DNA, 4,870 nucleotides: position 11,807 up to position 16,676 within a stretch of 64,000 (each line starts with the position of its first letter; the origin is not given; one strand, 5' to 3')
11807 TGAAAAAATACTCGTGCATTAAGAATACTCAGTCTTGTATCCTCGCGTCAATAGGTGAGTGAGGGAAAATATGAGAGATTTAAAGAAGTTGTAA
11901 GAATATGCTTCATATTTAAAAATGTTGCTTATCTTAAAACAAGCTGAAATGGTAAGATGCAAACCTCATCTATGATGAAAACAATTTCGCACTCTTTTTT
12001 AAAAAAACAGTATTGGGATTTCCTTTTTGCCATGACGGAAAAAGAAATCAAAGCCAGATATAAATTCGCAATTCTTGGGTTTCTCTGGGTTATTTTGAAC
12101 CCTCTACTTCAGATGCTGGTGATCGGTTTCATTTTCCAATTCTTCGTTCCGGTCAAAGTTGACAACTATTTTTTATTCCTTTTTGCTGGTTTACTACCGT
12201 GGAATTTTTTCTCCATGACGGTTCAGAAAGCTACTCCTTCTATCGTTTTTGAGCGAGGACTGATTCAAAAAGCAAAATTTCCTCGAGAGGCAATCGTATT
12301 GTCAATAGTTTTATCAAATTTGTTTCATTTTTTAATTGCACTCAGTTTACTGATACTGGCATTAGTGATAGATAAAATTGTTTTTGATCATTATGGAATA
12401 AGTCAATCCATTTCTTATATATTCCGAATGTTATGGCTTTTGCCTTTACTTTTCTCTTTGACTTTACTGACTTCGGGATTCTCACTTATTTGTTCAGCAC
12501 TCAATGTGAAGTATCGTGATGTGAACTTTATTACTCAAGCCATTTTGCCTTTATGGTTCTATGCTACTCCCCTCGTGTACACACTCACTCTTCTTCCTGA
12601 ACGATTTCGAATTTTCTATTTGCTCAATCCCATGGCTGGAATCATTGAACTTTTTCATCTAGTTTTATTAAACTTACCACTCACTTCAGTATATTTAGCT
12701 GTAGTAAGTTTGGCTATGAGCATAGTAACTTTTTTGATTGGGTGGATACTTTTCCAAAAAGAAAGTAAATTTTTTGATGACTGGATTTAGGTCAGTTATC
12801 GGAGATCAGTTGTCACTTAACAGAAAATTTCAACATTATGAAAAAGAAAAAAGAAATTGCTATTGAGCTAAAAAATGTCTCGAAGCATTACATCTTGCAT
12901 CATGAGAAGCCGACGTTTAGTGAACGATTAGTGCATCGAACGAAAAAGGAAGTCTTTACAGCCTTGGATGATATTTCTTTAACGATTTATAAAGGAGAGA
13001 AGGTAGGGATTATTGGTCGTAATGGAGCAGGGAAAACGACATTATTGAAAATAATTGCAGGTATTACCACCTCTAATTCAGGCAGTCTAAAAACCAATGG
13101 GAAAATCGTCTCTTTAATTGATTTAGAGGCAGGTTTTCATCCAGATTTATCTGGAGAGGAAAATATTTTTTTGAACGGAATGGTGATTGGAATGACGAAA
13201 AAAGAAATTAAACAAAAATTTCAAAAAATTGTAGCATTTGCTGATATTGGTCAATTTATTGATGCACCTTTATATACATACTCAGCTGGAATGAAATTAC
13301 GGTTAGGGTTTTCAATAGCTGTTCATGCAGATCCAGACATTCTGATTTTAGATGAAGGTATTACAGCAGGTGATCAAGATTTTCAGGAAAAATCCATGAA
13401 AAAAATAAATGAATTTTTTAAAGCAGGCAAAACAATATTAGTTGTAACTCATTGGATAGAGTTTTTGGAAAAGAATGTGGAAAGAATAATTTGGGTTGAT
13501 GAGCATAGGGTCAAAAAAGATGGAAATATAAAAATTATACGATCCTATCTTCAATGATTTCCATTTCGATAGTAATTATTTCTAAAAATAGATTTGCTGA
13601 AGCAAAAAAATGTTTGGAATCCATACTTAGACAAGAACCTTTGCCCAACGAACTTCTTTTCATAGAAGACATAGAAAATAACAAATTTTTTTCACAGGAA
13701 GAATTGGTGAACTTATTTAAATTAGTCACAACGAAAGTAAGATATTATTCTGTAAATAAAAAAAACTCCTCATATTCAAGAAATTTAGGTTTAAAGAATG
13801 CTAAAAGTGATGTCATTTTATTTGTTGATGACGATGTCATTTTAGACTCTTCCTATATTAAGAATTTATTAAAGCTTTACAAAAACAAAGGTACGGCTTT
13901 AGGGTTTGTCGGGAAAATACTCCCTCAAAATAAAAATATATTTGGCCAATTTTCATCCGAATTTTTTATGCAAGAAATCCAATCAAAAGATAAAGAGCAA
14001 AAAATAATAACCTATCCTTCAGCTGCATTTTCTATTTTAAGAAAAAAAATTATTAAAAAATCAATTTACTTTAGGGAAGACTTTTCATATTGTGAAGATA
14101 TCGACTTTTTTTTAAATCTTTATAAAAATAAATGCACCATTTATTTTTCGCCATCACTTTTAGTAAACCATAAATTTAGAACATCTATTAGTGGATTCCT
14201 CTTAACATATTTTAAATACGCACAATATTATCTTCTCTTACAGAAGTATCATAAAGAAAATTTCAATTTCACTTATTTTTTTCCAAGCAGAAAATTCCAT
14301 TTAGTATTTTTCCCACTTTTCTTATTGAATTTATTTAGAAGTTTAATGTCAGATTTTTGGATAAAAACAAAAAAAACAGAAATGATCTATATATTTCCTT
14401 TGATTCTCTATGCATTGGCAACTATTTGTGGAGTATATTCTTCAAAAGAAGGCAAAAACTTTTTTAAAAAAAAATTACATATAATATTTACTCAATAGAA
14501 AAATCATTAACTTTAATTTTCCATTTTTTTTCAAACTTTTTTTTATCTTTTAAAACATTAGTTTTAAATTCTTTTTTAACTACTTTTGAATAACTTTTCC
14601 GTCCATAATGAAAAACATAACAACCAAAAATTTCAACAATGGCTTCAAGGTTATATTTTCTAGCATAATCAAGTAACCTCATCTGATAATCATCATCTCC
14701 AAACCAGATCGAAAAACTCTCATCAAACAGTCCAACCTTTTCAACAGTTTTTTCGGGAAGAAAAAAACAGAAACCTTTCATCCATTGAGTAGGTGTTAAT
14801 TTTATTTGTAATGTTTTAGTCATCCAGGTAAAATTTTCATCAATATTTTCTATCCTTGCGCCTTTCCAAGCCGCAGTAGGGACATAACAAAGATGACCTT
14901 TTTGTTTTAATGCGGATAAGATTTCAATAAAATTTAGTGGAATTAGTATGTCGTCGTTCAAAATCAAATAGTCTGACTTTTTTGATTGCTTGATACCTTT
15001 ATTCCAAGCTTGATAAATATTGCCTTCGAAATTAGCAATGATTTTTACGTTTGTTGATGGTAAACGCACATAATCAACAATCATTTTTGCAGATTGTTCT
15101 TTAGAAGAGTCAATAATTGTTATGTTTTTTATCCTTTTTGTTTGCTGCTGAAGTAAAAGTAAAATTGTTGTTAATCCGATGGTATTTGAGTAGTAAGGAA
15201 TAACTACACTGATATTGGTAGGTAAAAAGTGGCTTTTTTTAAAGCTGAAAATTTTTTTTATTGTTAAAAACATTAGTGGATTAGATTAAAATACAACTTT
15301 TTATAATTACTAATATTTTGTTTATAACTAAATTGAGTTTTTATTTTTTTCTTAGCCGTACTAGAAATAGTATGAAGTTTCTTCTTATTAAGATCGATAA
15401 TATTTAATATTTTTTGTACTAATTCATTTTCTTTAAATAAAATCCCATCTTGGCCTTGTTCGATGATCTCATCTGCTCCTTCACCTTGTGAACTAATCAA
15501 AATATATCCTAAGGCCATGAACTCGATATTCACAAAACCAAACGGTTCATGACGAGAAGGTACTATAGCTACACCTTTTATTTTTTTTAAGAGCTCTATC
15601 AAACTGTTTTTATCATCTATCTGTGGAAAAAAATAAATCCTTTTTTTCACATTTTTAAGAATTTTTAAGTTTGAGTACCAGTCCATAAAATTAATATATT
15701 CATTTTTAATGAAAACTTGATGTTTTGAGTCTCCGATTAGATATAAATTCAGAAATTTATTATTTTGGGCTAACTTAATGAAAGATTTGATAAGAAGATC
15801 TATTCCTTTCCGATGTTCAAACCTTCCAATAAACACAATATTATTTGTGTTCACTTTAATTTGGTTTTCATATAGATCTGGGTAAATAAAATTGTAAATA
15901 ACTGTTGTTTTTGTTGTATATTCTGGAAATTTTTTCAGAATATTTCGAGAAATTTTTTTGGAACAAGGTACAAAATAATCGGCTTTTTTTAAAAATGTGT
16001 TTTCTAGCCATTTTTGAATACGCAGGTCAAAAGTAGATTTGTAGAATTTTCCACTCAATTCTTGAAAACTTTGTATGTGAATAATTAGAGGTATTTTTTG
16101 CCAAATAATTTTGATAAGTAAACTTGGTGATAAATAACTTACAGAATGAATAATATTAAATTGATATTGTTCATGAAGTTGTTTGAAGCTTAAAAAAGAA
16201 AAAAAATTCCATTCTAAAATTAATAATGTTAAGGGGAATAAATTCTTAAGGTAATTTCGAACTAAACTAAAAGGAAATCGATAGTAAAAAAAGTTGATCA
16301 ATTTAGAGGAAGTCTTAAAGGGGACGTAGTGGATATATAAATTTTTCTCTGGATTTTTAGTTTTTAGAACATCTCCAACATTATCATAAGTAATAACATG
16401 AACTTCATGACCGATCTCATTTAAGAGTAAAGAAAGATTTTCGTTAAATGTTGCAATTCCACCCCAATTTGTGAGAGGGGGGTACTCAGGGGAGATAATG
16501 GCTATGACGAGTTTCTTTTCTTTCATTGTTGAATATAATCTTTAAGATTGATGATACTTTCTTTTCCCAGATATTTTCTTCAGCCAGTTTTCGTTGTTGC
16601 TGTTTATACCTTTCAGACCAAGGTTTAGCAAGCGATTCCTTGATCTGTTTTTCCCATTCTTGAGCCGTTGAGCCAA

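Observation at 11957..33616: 21.7-kb glycan-assembly locus sandwiched between PT-rich surface-protein genes: candidate protein O-glycosylation / surface-glycan system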

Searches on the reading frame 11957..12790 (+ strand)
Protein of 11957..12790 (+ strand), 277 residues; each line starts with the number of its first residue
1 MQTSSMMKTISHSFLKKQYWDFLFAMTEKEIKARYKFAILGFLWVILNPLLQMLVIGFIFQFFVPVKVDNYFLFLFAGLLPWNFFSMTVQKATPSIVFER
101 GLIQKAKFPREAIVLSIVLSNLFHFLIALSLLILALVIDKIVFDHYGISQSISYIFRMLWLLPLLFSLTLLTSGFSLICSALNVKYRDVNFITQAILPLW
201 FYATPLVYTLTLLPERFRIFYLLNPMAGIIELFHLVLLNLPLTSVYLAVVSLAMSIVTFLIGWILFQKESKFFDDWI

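Call 4: search_protein_families(library=pfam, proteins=[window:11957-12790:+], max_evalue=0.01)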
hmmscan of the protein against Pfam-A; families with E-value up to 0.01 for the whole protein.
window:11957-12790:+ (277 aa): 2 families
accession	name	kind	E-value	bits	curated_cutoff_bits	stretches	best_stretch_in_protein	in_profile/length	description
PF01061.29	ABC2_membrane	-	6.2e-15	55.7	26.9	1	23-234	3-207/211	ABC-2 type transporter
PF12698.13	ABC2_membrane_3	-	0.0014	18.2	31.6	1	68-263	157-345/347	ABC-2 family transporter protein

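Call 42: search_protein_families(library=ncbifam, proteins=[window:11957-12790:+], max_evalue=0.001)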
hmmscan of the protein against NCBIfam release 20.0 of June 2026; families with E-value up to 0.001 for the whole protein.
window:11957-12790:+ (277 aa): 1 family
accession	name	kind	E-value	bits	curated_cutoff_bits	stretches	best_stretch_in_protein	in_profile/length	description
NF050109.1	galactan_ABC_perm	equivalog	1.2e-17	64.3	380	1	7-265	11-256/272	galactan export ABC transporter permease subunit Wzm/RfbD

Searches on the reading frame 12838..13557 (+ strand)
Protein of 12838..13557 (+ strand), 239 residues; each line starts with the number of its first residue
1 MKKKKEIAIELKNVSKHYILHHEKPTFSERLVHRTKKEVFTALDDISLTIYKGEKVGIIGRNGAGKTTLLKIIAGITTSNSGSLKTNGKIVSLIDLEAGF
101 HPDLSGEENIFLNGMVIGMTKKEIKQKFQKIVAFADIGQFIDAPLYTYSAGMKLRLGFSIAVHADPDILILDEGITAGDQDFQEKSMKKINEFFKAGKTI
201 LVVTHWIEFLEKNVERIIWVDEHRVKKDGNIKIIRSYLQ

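Call 4: search_protein_families(library=pfam, proteins=[window:12838-13557:+], max_evalue=0.01)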
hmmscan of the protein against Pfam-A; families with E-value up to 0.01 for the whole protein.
window:12838-13557:+ (239 aa): 6 families
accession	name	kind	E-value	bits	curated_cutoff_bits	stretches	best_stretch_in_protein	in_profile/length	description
PF00005.33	ABC_tran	-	6.7e-23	82.2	25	1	43-173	1-134/137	ABC transporter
PF13304.12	AAA_21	-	5.7e-05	23.8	27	1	57-103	3-58/304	AAA domain, putative AbiEii toxin, Type IV TA system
PF13476.12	AAA_23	-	0.00034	21.7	27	1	57-126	23-77/201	AAA domain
PF00006.31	ATP-synt_ab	-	0.00044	20.4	29.5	1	45-77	6-38/213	ATP synthase alpha/beta family, nucleotide-binding domain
PF25199.1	nSTAND_NTPase5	-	0.0032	17.8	34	0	56-74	44-62/145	Novel STAND NTPase 5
PF00004.35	AAA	-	0.0096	16.8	21.2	0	58-173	3-65/131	ATPase family associated with various cellular activities (AAA)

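Call 42: search_protein_families(library=ncbifam, proteins=[window:12838-13557:+], max_evalue=0.001)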
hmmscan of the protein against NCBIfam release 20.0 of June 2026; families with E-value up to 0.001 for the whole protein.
window:12838-13557:+ (239 aa): 188 families (the best 25 are shown)
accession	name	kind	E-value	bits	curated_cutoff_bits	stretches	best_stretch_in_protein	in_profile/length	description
NF010065.0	PRK13545.1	equivalog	2.9e-60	204.5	538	1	9-234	5-230/549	teichoic acids export protein ATP-binding subunit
NF010066.0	PRK13546.1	equivalog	6.3e-57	192.9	320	1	6-232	2-228/264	teichoic acids export ABC transporter ATP-binding subunit TagH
NF050108.1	galactan_ABC_ATP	equivalog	4.5e-55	186.5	400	1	36-234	38-237/244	galactan export ABC transporter ATP-binding subunit Wzt/RfbE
TIGR01188.1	drrA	subfamily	6.4e-31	107.8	312.45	1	40-232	6-209/302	daunorubicin resistance ABC transporter, ATP-binding protein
NF010060.0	PRK13537.1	equivalog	7.1e-31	107.2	521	1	41-230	29-229/314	nodulation factor ABC transporter ATP-binding protein NodI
TIGR03375.1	type_I_sec_LssB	subfamily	1.4e-26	93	693.1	2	37-95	477-535/696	type I secretion system permease/ATPase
NF000355.4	ribo_prot_ABC_F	equivalog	1.2e-25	90.4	380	1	41-227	16-194/499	ribosomal protection-like ABC-F family protein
TIGR04521.1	ECF_ATPase_2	equivalog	2.4e-24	85.9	330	2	109-231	105-229/279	energy-coupling factor transporter ATPase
NF010059.0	PRK13536.1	equivalog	4.5e-24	84.8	549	1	42-224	58-251/342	nodulation factor ABC transporter ATP-binding protein NodI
NF033858.1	ABC2_perm_RbbA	equivalog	7.1e-24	83.8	1050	2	100-231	89-221/909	ribosome-associated ATPase/putative transporter RbbA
TIGR01288.1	nodI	equivalog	1.4e-23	83.4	424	1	43-225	20-213/303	nodulation factor ABC transporter ATP-binding protein NodI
TIGR02673.1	FtsE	equivalog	1.5e-23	83.6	264.85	2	104-222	94-212/214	cell division ATP-binding protein FtsE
TIGR03740.1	galliderm_ABC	subfamily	4.5e-23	82.1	309.75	1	41-231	14-208/223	lantibiotic protection ABC transporter ATP-binding subunit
NF040729.1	ABC_ATP_SaoA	equivalog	2.4e-22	79.6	360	1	34-233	12-221/248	ABC transporter ATP-binding protein SaoA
TIGR01166.1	cbiO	subfamily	5.4e-22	78.2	211.8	2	41-91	6-56/190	cobalt ABC transporter, ATP-binding protein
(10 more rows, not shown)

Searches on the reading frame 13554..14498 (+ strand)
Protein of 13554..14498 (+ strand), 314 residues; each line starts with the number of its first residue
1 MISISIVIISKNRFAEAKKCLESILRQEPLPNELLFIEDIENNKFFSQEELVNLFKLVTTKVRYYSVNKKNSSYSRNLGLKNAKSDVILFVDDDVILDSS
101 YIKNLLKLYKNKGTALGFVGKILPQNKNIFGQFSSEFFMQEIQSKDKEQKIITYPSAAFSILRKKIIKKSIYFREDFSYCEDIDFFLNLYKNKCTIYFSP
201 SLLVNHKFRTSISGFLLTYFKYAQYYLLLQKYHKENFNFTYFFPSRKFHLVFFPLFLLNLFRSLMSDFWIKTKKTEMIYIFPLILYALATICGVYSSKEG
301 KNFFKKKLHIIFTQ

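Call 4: search_protein_families(library=pfam, proteins=[window:13554-14498:+], max_evalue=0.01)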
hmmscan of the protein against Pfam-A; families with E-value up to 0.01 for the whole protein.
window:13554-14498:+ (314 aa): 6 families
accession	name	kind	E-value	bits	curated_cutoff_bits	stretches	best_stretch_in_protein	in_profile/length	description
PF00535.33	Glycos_transf_2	-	1.7e-16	61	23.3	1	5-169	1-166/168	Glycosyl transferase family 2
PF13641.12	Glyco_tranf_2_3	-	4.1e-10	40.5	27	1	5-213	4-218/230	Glycosyltransferase like family 2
PF13632.12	Glyco_trans_2_3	-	1.8e-08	34.9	27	1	87-288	1-194/198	Glycosyl transferase family group 2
PF10111.15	Glyco_tranf_2_2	-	2.1e-05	24.6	27.3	1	27-206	22-217/276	Glycosyltransferase like family 2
PF01762.27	Galactosyl_T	-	0.00095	19.4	23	1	81-174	77-167/195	Galactosyltransferase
PF13506.12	Glyco_transf_21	-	0.0079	16.1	21.7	0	78-116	24-62/174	Glycosyl transferase family 21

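Call 42: search_protein_families(library=ncbifam, proteins=[window:13554-14498:+], max_evalue=0.001)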
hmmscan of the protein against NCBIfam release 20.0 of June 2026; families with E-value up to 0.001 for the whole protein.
window:13554-14498:+ (314 aa): 9 families
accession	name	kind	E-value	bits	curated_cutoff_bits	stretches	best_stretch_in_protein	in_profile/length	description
TIGR03965.1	mycofact_glyco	equivalog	1.3e-16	60.5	280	1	3-237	75-311/467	mycofactocin biosynthesis glycosyltransferase MftF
NF038299.1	EPS_HpsN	equivalog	2.5e-15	56.3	425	1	3-203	2-217/317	hormogonium polysaccharide biosynthesis glycosyltransferase HpsN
NF041875.1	EPS_EpsD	equivalog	7.8e-15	55.1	370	1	4-237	1-238/325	exopolysaccharide biosynthesis glycosyltransferase EpsD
NF038302.1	EPS_HpsE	equivalog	8.3e-12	44.7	300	1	10-209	9-225/307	hormogonium polysaccharide biosynthesis glycosyltransferase HpsE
NF041394.1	GtaseAglG_Halo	equivalog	2.6e-10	40.1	440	1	2-132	3-129/304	glucosyl-dolichyl phosphate glucuronosyltransferase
TIGR03937.1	PgaC_IcaA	equivalog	5.1e-07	29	422.3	1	3-218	46-262/407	poly-beta-1,6-N-acetyl-D-glucosamine synthase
NF007482.0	PRK10073.1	equivalog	1.8e-06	27.2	423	1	3-110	7-111/334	glycosyltransferase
TIGR04283.1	glyco_like_mftF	equivalog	6.6e-05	22.6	182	1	4-225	1-204/221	TIGR04283 family arsenosugar biosynthesis glycosyltransferase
NF047683.1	TeichurnBiosyTuaG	equivalog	0.0002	21.1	400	1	4-121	8-123/252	teichuronic acid biosynthesis protein TuaG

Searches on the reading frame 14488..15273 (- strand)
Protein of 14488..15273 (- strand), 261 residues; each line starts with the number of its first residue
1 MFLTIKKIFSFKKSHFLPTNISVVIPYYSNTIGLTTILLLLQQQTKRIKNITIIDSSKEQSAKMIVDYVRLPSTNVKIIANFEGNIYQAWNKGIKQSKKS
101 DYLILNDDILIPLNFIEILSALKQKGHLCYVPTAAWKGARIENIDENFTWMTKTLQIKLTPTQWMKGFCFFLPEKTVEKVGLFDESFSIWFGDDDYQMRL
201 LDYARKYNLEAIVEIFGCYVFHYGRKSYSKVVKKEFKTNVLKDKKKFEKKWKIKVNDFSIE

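Call 4: search_protein_families(library=pfam, proteins=[window:14488-15273:-], max_evalue=0.01)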
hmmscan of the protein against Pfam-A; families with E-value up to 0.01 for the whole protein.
window:14488-15273:- (261 aa): 1 family
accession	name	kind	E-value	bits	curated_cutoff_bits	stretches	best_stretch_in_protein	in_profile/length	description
PF00535.33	Glycos_transf_2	-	4.9e-06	27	23.3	1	22-134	1-115/168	Glycosyl transferase family 2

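Call 42: search_protein_families(library=ncbifam, proteins=[window:14488-15273:-], max_evalue=0.001)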
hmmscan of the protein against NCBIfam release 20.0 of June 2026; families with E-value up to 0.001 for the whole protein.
window:14488-15273:- (261 aa): 3 families
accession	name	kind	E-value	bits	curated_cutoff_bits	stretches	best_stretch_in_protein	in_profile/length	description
NF007482.0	PRK10073.1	equivalog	3.1e-05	23.1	423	1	19-112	6-100/334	glycosyltransferase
NF041875.1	EPS_EpsD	equivalog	9.7e-05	21.9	370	1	21-118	1-99/325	exopolysaccharide biosynthesis glycosyltransferase EpsD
TIGR04283.1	glyco_like_mftF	equivalog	0.0002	21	182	1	21-188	1-158/221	TIGR04283 family arsenosugar biosynthesis glycosyltransferase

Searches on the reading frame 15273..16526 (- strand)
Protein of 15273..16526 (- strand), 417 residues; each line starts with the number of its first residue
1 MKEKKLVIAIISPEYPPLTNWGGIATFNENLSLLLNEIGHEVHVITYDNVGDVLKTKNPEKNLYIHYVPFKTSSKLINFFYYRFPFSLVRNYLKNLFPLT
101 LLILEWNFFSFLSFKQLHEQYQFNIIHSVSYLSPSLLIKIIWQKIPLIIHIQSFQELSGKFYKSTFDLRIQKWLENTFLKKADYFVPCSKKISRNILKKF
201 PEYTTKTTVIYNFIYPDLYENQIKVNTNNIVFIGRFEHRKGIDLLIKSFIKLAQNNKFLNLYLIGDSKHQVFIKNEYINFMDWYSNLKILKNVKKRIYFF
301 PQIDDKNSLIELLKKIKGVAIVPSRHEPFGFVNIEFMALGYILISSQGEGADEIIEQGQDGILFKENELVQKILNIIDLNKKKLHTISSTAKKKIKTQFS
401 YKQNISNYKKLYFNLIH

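Call 4: search_protein_families(library=pfam, proteins=[window:15273-16526:-], max_evalue=0.01)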
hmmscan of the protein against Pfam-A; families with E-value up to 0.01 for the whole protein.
window:15273-16526:- (417 aa): 7 families
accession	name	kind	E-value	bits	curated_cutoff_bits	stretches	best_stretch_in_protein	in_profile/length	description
PF00534.26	Glycos_transf_1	-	2.2e-25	89.6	26.4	1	221-393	9-171/172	Glycosyl transferases group 1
PF13692.12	Glyco_trans_1_4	-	2.7e-19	70.3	27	1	228-377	2-140/142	Glycosyl transferases group 1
PF13439.12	Glyco_transf_4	-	4.8e-16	59.7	28.5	1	21-216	1-168/170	Glycosyltransferase Family 4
PF20706.3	GT4-conflict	-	6e-10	39.1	26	1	173-357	138-322/385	Family 4 Glycosyltransferase in conflict systems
PF13579.12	Glyco_trans_4_4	-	6.7e-08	33.5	29.7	1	22-212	1-157/158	Glycosyl transferase 4-like domain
PF08323.17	Glyco_transf_5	-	1.1e-05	25.8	22.7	1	8-65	2-58/239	Starch synthase catalytic domain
PF13524.12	Glyco_trans_1_2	-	0.001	19.5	25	1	334-407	68-141/144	Glycosyl transferase-like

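Call 42: search_protein_families(library=ncbifam, proteins=[window:15273-16526:-], max_evalue=0.001)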
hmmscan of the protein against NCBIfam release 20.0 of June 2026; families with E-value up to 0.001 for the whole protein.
window:15273-16526:- (417 aa): 27 families (the best 25 are shown)
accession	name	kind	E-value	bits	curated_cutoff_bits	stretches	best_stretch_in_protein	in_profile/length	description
TIGR03999.1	thiol_BshA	equivalog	5.2e-21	75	273.7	1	179-416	142-374/375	N-acetyl-alpha-D-glucosaminyl L-malate synthase BshA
TIGR02149.1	glgA_Coryne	subfamily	6.4e-19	68.3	302.4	1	136-407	99-382/391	glycogen synthase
TIGR04157.1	glyco_rSAM_CFB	subfamily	7.1e-16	58.2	400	1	23-412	15-406/406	TIGR04157 family glycosyltransferase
TIGR02095.1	glgA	subfamily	3.1e-15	55.8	328.45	1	229-413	296-475/477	glycogen/starch synthase, ADP-glucose type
TIGR04063.1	stp3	hypoth_equivalog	5.3e-14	51.9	442.05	1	143-416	115-396/397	TIGR04063 family PEP-CTERM/XrtA system glycosyltransferase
NF046085.1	XrtY_assoc_Gly1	equivalog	6.3e-14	51.6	400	1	141-415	120-384/387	XrtY-associated glycosyltransferase XYAG1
NF012028.0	PRK15484.1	subfamily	1.2e-13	50.9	618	1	221-410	187-373/380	lipopolysaccharide N-acetylglucosaminyltransferase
NF038255.1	exopoly_VpsD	equivalog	6.1e-12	45.1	300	1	110-416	89-380/381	VpsD family glycosyltransferase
NF041876.1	EPS_EpsE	equivalog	3.5e-11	43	400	1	222-403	209-384/389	exopolysaccharide biosynthesis GT4 family glycosyltransferase EpsE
TIGR02472.1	sucr_P_syn_N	equivalog_domain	2.3e-10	39.9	576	1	225-409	246-435/439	sucrose-phosphate synthase, putative, glycosyltransferase domain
TIGR03449.1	mycothiol_MshA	equivalog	3.7e-10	39.3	462.5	1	118-415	98-403/406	D-inositol-3-phosphate glycosyltransferase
NF050063.1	ProtGlycPglJ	equivalog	5.4e-10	39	500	1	91-396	62-348/363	N-acetylgalactosamine-N,N'-diacetylbacillosaminyl-diphospho-undecaprenol 4-alpha-N-acetylgalactosaminyltransferase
NF038295.1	EPS_HpsP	equivalog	3.1e-09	36.3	550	1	222-410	202-382/388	hormogonium polysaccharide biosynthesis glycosyltransferase HpsP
NF049988.1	MGlcDAGSynMgs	equivalog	1.6e-08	34.4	400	1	229-416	215-388/398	alpha-monoglucosyldiacylglycerol synthase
NF038298.1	EPS_HpsO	equivalog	2e-07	30.2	575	1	216-402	189-374/388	hormogonium polysaccharide biosynthesis glycosyltransferase HpsO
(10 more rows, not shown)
